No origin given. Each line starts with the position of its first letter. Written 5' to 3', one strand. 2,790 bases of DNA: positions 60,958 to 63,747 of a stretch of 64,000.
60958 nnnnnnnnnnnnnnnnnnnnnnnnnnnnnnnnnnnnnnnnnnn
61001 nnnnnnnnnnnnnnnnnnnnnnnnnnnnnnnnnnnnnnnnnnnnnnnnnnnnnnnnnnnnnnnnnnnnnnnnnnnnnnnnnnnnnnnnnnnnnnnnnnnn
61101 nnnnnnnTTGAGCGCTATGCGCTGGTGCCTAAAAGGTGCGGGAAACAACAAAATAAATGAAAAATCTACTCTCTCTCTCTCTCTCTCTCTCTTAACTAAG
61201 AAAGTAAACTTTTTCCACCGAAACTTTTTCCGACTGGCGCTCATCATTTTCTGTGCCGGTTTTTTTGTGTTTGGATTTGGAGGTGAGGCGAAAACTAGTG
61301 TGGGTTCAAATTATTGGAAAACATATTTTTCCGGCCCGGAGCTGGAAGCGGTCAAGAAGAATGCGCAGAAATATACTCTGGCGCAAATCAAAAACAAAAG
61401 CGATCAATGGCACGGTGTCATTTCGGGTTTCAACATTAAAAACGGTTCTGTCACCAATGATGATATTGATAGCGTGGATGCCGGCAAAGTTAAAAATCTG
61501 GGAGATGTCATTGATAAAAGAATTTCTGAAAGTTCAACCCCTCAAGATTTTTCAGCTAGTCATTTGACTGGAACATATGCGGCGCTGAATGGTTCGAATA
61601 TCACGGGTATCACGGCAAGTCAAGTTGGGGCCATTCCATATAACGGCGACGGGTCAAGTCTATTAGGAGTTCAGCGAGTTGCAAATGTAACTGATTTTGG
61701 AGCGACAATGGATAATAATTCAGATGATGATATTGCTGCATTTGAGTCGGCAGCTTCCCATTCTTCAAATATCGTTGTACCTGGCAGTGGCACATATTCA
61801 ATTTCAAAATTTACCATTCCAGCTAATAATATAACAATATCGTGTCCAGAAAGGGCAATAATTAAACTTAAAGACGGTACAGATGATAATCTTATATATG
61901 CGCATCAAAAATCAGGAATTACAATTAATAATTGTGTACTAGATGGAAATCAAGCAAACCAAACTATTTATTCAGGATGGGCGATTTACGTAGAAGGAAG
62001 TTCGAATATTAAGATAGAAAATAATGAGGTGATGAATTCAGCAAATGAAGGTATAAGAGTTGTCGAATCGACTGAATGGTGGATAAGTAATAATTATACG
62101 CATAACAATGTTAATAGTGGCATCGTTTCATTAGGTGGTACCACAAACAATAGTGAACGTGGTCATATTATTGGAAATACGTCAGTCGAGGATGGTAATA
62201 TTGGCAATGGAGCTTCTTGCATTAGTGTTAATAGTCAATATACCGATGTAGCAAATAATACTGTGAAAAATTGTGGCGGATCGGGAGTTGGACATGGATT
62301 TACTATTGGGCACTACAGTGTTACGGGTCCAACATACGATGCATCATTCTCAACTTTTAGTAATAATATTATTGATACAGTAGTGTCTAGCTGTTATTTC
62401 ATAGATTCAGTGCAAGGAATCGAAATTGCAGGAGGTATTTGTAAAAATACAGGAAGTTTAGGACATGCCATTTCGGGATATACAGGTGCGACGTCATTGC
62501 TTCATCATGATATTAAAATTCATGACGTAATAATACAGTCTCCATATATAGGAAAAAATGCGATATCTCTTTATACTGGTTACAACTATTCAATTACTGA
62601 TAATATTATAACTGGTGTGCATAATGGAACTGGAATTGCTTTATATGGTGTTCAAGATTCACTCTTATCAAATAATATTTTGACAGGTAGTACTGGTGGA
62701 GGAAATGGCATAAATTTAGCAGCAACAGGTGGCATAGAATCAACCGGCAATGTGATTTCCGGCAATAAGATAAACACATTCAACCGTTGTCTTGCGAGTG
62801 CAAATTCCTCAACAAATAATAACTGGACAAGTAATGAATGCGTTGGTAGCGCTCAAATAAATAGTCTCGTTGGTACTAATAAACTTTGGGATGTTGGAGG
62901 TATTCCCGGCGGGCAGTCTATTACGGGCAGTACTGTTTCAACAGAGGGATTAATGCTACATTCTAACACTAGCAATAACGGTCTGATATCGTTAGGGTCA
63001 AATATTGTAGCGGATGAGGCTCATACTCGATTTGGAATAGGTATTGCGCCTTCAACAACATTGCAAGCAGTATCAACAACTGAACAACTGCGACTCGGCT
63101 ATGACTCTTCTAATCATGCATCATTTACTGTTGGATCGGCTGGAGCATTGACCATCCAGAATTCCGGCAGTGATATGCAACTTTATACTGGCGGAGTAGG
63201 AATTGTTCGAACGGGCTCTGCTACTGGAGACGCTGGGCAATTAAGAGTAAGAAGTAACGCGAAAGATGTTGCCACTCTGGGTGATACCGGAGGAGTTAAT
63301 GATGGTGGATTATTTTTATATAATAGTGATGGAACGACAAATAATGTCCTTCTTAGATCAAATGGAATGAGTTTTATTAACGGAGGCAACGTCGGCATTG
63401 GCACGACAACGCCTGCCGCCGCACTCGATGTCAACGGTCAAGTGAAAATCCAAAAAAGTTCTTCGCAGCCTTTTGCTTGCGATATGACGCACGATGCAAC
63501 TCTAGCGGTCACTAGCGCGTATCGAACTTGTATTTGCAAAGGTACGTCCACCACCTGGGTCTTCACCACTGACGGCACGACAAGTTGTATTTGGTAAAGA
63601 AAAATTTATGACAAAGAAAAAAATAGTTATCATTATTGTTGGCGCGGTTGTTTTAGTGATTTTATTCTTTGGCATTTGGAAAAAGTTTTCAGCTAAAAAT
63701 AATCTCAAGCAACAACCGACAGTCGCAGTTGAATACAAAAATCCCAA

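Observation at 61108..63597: (CT)12 microsatellite in the 5' end of a large beta-helix surface protein: candidate slipped-strand phase-variation switch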

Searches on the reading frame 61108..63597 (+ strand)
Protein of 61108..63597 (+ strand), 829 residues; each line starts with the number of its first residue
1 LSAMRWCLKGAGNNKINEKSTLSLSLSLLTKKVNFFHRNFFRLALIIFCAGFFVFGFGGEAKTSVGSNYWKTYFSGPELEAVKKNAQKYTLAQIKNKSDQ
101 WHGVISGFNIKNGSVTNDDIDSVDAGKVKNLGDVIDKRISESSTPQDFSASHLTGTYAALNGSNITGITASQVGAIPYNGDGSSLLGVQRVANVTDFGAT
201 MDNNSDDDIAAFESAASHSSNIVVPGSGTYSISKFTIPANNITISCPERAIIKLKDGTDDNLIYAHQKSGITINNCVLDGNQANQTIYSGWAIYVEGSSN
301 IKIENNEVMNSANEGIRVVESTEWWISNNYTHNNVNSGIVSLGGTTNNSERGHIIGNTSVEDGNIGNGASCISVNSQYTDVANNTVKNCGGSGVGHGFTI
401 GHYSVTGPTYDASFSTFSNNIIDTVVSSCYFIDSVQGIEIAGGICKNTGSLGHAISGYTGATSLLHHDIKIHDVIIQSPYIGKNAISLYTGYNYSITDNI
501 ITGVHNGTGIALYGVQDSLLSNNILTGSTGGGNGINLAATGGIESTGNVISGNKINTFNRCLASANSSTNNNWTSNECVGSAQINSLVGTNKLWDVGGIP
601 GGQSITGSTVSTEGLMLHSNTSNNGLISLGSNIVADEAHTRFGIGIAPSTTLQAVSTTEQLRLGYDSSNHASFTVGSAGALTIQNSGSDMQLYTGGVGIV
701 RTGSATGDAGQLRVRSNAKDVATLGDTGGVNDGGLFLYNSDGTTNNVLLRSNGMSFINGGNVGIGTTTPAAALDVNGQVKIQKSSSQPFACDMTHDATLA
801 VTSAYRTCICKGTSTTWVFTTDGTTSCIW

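Call 9: find_homologous_proteins(query=window:61108-63597:+)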
Query window:61108-63597:+ (829 aa): 7 proteins with E <= 0.001 among 8000 candidates.
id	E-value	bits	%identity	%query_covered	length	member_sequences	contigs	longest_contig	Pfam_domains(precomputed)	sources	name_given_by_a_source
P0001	0.0e+0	1818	100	100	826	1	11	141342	-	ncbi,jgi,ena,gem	-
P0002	6.7e-89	317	66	19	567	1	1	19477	-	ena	-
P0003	2.1e-85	306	70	17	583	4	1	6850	-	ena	-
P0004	3.7e-76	275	77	14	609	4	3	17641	-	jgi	-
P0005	9.6e-67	244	52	17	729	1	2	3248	PF17182.11,PF13472.13,PF00657.29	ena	-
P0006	3.0e-60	223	46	19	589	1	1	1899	-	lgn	-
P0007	1.8e-58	217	50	18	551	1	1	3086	-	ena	-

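Call 10: search_protein_families(library=pfam, proteins=[window:61108-63597:+], max_evalue=0.1)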
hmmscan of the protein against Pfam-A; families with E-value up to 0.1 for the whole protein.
window:61108-63597:+ (829 aa): 2 families
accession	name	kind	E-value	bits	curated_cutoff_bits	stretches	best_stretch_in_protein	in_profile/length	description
PF13229.12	Beta_helix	-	6.9e-08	32.7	25.9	2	262-394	2-118/158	Right handed beta helix region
PF05048.19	NosD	-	0.00043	20.2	23.6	2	258-395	41-154/212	Periplasmic copper-binding protein (NosD)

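Call 12: find_encoding_contigs(protein=P0001, flank=3000, max_places=10)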
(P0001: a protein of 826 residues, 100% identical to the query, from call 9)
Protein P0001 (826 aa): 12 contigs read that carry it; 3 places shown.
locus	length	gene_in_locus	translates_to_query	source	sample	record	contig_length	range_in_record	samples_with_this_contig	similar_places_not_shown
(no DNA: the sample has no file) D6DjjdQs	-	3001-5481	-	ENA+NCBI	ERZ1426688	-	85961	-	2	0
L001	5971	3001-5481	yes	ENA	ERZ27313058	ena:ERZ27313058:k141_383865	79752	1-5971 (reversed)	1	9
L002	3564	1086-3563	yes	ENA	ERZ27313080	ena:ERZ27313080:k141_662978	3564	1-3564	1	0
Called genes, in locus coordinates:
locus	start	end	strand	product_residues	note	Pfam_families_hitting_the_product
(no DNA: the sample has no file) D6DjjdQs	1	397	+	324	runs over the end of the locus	PF01193:RNA_pol_L, PF01000:RNA_pol_A_bac, PF03118:RNA_pol_A_CTD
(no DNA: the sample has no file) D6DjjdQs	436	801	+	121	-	PF01196:Ribosomal_L17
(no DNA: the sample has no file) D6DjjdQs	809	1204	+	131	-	PF00572:Ribosomal_L13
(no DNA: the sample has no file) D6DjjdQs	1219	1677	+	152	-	PF00380:Ribosomal_S9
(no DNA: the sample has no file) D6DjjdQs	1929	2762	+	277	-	PF02498:Bro-N (weak)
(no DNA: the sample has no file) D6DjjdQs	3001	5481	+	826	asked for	-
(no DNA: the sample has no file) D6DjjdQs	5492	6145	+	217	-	-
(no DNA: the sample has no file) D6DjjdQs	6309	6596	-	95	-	PF01197:Ribosomal_L31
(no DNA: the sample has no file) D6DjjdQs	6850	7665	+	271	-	PF00318:Ribosomal_S2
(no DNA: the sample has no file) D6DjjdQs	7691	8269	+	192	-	PF00889:EF_TS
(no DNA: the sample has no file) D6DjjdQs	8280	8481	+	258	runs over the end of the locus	PF04468:PSP1, PF28472:PSP1_3rd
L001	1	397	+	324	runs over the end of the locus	PF01193:RNA_pol_L, PF01000:RNA_pol_A_bac, PF03118:RNA_pol_A_CTD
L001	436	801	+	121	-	PF01196:Ribosomal_L17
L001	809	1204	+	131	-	PF00572:Ribosomal_L13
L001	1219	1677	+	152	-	PF00380:Ribosomal_S9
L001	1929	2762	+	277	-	PF02498:Bro-N (weak)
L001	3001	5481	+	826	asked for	-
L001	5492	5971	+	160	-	?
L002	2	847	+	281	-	?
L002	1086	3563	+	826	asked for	?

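Call 13: find_encoding_contigs(protein=P0006, flank=3000)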
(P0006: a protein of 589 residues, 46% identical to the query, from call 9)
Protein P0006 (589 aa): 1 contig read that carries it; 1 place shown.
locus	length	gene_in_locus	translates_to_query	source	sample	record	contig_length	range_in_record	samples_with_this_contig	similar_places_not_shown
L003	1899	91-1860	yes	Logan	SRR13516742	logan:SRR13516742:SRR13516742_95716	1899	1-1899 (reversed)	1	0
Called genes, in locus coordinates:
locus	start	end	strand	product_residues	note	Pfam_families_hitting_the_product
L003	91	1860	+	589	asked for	-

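Call 14: find_encoding_contigs(protein=P0002, flank=3000)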
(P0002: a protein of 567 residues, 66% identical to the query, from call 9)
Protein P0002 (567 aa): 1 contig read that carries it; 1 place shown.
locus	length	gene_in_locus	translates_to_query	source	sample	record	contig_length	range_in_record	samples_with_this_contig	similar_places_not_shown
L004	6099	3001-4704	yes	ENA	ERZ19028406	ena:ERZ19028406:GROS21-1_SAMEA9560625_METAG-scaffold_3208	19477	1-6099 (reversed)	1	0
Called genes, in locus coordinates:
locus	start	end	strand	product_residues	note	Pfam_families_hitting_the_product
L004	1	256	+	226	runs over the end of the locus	PF00005:ABC_tran, PF02463:SMC_N (faint), PF13304:AAA_21 (faint)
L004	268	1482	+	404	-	PF12704:MacB_PCD, PF02687:FtsX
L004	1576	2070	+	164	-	PF18914:DUF5666 (weak)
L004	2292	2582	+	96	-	PF01909:NTP_transf_2, PF18765:Polbeta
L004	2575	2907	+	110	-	PF01934:HepT-like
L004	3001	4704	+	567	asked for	-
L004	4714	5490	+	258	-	-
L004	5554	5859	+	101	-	-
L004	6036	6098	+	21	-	?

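Call 15: find_encoding_contigs(protein=P0003, flank=3000)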
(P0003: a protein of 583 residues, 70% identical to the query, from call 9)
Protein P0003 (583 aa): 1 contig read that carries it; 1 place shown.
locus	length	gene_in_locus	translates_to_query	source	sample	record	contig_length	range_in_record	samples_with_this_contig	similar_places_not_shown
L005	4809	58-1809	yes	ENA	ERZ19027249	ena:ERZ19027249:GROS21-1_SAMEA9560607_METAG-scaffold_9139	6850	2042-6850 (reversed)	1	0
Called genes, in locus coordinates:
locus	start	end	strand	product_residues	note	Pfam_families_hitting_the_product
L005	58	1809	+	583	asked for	-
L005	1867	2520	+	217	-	-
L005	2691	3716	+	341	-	PF13310:Virulence_RhuM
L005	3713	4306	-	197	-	PF21176:RecR_HhH, PF01751:Toprim, PF13662:Toprim_4, PF21175:RecR_C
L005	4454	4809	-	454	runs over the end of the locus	PF00772:DnaB, PF13481:AAA_25, PF03796:DnaB_C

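Call 26: list_cluster_members(proteins=[P0001, P0004, P0006])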
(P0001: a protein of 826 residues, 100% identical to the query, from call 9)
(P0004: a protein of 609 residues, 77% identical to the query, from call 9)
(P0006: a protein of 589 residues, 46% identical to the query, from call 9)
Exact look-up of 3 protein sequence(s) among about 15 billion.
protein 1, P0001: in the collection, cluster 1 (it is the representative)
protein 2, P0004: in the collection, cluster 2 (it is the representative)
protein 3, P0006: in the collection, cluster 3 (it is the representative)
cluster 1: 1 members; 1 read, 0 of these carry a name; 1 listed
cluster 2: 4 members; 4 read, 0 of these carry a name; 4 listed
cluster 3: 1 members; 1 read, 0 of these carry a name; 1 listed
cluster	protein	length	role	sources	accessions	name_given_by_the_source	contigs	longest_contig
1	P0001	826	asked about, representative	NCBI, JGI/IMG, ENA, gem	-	-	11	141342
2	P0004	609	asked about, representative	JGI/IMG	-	-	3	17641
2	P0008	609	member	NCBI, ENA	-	-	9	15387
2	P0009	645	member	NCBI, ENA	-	-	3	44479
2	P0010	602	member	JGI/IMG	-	-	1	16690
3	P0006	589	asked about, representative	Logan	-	-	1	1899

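Call 28: find_encoding_contigs(protein=P0009, flank=1500, max_places=10)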
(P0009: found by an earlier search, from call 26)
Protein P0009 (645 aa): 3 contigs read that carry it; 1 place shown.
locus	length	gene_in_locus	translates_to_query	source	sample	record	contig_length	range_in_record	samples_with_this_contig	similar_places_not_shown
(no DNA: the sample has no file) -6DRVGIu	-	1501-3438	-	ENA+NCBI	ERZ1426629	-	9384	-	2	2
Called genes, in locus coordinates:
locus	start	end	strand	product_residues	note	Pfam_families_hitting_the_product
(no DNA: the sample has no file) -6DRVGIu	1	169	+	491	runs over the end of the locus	PF00224:PK, PF02887:PK_C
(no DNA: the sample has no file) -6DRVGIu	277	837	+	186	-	PF01909:NTP_transf_2, PF18765:Polbeta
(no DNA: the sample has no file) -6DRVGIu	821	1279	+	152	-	PF05168:HEPN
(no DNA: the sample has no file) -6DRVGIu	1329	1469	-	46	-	-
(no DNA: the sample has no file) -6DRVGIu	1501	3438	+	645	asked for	-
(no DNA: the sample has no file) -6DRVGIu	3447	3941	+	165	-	?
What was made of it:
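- Tried and rejected: The DNA of the ortholog's ON allele was not available (call 28).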

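Call 29: find_encoding_contigs(protein=P0008, flank=1500, max_places=10)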
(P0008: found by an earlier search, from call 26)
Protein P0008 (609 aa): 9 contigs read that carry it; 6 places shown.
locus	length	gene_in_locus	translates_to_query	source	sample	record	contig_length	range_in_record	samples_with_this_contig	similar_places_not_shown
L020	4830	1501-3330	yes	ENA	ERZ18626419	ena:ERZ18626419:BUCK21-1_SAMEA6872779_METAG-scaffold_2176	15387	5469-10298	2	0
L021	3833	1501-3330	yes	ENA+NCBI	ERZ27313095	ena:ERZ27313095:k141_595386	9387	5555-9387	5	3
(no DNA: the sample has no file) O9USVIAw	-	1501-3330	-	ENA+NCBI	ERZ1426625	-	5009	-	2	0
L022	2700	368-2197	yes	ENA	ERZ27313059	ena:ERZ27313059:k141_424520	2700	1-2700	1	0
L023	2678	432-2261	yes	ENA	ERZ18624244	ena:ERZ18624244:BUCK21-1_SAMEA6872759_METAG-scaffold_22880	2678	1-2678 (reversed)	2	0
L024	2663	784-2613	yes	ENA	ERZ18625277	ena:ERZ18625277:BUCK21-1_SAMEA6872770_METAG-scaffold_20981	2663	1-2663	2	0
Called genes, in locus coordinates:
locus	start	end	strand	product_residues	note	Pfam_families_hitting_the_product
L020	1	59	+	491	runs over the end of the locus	PF00224:PK, PF02887:PK_C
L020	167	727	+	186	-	PF01909:NTP_transf_2, PF18765:Polbeta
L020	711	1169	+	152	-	PF05168:HEPN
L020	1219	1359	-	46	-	-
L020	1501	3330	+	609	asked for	-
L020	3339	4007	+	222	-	-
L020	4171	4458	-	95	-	PF01197:Ribosomal_L31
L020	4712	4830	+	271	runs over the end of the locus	PF00318:Ribosomal_S2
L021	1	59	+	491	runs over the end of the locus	PF00224:PK, PF02887:PK_C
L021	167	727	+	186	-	PF01909:NTP_transf_2, PF18765:Polbeta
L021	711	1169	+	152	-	PF05168:HEPN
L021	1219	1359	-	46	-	-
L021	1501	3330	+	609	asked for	-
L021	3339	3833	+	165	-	?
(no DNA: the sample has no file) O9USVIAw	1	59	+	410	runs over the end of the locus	?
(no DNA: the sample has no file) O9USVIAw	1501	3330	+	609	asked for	-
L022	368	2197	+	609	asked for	-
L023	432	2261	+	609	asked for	-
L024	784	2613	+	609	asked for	-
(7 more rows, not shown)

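Call 36: search_solved_structures(query=window:61117-63594:+, max_evalue=1)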
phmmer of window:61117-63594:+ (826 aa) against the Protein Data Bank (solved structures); distinct sequences matched with E-value up to 1: 1.
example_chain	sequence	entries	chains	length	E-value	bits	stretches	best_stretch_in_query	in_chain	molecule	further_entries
9jth_A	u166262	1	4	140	0.81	11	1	608-667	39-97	NahX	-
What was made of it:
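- Tried and rejected: A PDB sequence search found nothing (call 36).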

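Call 37: search_protein_families(library=phrogs, proteins=[window:61117-63594:+], max_evalue=0.01)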
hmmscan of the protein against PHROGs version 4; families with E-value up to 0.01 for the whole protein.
window:61117-63594:+ (826 aa): 1 family
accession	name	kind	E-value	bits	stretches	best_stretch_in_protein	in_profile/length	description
phrog_9563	-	unknown function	0.0038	18.2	0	757-779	16-38/85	-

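Call 38: search_protein_families(library=ncbifam, proteins=[window:61117-63594:+, P0009, P0002, P0003, P0005, P0006], max_evalue=0.01)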
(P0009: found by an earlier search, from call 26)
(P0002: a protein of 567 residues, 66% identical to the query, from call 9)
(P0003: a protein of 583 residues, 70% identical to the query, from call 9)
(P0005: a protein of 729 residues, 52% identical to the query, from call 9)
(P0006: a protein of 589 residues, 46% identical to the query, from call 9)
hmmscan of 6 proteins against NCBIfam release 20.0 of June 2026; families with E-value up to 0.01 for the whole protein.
window:61117-63594:+ (826 aa): 1 family
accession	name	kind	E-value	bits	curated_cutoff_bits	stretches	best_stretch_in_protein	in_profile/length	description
TIGR03804.1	para_beta_helix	repeat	0.00035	20.2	19.45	1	290-333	2-44/44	parallel beta-helix repeat protein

P0009 (645 aa): 0 families

P0002 (567 aa): 0 families

P0003 (583 aa): 0 families

P0005 (729 aa): 2 families
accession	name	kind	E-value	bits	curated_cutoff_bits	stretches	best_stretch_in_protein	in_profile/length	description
NF007819.1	PRK10528.1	equivalog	4.7e-05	23.2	270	1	199-302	25-138/210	multifunctional acyl-CoA thioesterase I/protease I/lysophospholipase L1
TIGR00441.1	gmhA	equivalog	0.0079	16.3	209.45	0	257-300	70-113/154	D-sedoheptulose 7-phosphate isomerase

P0006 (589 aa): 0 families
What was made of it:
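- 61675..62859 (+): Right-handed parallel beta-helix domain of the pectate-lyase superfamily. In this family it is specific to this gene. PF13229 and TIGR03804 (calls 10, 38).
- On Pectate-lyase-superfamily right-handed beta-helix proteins: TIGR03804 scores 20.2 against 19.45 (calls 10, 38).
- On H. pylori Hop/OipA outer-membrane protein family: No Pfam or NCBIfam family other than beta-helix models matches (calls 10, 38).
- Checked: Pfam Beta_helix PF13229 (E 6.9e-8, above its cutoff) and TIGR03804 confirm the beta-helix (calls 10, 38).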

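Call 52: predict_structure(alignment_id=A2)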
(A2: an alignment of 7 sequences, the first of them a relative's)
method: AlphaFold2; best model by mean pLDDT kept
length: 826 residues; sequences in the alignment: 7
mean_pLDDT: 32.4   pTM: 0.24
mean pLDDT of the five models: 32.4, 29.3, 28.8, 28.6, 28.1
residues with pLDDT >= 90: 0; 70-90: 0; 50-70: 30; < 50: 796
segments of 3 or more residues with pLDDT < 50: 1-28, 47-205, 213-218, 220-239, 246-826
pLDDT, mean of each block of 10 residues (from residue 1): 38 38 43 53 50 36 38 46 42 41 33 39 40 39 29 30 32 28 31 36 49 47 43 44 48 36 37 41 29 31 30 26 27 28 29 27 28 28 29 25 24 25 26 25 24 24 27 27 26 26 26 30 31 27 32 28 27 27 25 25 31 28 26 31 28 27 29 31 30 32 31 29 32 32 32 30 29 30 34 35 37 36 34
secondary structure, 60 per line:
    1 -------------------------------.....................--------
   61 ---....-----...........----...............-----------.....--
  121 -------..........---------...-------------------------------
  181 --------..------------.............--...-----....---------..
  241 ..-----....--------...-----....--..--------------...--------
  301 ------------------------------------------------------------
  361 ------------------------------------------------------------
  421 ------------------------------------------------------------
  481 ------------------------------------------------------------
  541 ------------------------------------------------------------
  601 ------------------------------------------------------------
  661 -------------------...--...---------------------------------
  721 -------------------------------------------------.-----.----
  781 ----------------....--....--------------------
elements in order (helices of 4 or more, strands of 3 or more residues): H32-52 H64-67 H73-83 H88-102 H114-118 H128-137 H203-215 E218-220 E226-229 E239-242 E248-251 E260-262 E268-271 E290-292 E680-682 E685-687 E797-800 E803-806
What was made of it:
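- Tried and rejected: Full-length AlphaFold2 with the 7-member family alignment failed (mean pLDDT 32, call 52).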

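Call 79: find_encoding_contigs(protein=window:61267-63597:+, flank=500, max_places=10)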
Protein window:61267-63597:+ (776 aa): no gene with exactly this product is on record in the collection.

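Call 80: find_encoding_contigs(protein=window:61300-63597:+, flank=500, max_places=10)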
Protein window:61300-63597:+ (765 aa): no gene with exactly this product is on record in the collection.

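Call 82: find_encoding_contigs(protein=window:61267-63594:+, flank=500)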
Protein seq(776 aa) (776 aa): no gene with exactly this product is on record in the collection.
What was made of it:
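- On SSR-mediated translational phase-variable (contingency) locus: No truncated calls are on record (calls 79, 80, 82).
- Look-ups of the truncated products that OFF alleles would yield found nothing (calls 79, 80, 82).
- Tried and rejected: Look-ups of the truncated products expected from OFF alleles of this locus found none (V- and M-initiated from GTG 61267, and from GTG 61300; calls 79, 80, 82).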
